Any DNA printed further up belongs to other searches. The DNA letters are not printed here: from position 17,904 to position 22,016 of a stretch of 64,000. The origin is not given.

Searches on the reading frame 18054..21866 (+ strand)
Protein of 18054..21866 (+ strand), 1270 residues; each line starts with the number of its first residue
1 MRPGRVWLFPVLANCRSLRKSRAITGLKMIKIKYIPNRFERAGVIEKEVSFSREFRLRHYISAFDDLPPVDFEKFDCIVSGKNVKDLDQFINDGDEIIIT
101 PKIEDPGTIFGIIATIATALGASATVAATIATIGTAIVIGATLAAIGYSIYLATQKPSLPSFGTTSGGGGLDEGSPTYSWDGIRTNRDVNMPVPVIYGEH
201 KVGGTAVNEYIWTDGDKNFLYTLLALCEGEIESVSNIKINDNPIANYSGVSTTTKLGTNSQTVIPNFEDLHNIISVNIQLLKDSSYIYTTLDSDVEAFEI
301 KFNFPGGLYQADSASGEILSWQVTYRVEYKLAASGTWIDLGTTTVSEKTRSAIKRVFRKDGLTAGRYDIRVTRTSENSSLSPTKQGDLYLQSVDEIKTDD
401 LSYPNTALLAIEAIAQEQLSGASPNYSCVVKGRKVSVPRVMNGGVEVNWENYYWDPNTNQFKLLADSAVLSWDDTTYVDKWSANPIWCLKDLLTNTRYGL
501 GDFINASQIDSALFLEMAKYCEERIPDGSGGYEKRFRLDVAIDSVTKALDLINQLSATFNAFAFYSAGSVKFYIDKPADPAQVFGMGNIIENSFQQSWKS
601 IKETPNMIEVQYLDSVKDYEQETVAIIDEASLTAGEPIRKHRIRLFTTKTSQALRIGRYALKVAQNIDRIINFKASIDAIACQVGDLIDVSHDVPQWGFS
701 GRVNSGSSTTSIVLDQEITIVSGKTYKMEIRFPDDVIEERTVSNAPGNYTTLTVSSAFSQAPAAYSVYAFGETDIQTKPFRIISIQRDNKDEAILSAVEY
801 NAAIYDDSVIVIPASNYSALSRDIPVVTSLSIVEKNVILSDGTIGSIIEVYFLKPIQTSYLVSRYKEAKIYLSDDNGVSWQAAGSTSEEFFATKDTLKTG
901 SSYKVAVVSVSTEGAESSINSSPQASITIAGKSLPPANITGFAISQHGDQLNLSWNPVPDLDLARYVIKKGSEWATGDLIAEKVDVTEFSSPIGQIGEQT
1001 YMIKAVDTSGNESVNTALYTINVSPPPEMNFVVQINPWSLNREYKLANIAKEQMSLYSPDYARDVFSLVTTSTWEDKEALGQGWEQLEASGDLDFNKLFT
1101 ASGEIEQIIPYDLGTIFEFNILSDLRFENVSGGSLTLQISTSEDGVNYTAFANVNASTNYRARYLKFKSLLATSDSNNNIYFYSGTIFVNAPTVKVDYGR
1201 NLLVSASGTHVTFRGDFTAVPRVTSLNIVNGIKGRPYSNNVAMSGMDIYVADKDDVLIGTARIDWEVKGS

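Call 38: search_protein_families(library=phrogs, proteins=[window:18054-21866:+], max_evalue=0.00001)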
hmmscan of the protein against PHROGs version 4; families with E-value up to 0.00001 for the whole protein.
window:18054-21866:+ (1270 aa): 11 families
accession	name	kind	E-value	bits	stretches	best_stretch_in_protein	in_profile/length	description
phrog_31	-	tail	1.4e-166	557.7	1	79-1022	142-1061/1565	central tail fiber J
phrog_2589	-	tail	1.4e-91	308.1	1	223-1013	35-798/3686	tail protein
phrog_1727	-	tail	3.9e-89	300.7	1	227-995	40-779/1174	tail protein and host specificity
phrog_7997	-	tail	1.7e-43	150.1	1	514-1036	7-519/589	tail protein and host specificity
phrog_2148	-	tail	1.4e-42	147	1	474-801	10-334/901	tail fiber protein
phrog_10652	-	unknown function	5.5e-25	89.2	1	472-725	16-273/328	-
phrog_5616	-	tail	1.6e-20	74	1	480-704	238-469/873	tail fiber protein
phrog_37728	-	unknown function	4.5e-13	48.3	1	476-631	191-346/1894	-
phrog_14774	-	unknown function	5e-13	49.7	1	330-535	23-205/212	-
phrog_15723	-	unknown function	5.8e-12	46.7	1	495-632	8-149/223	-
phrog_32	-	tail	4.7e-09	37.1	1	82-211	68-195/203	tail assembly protein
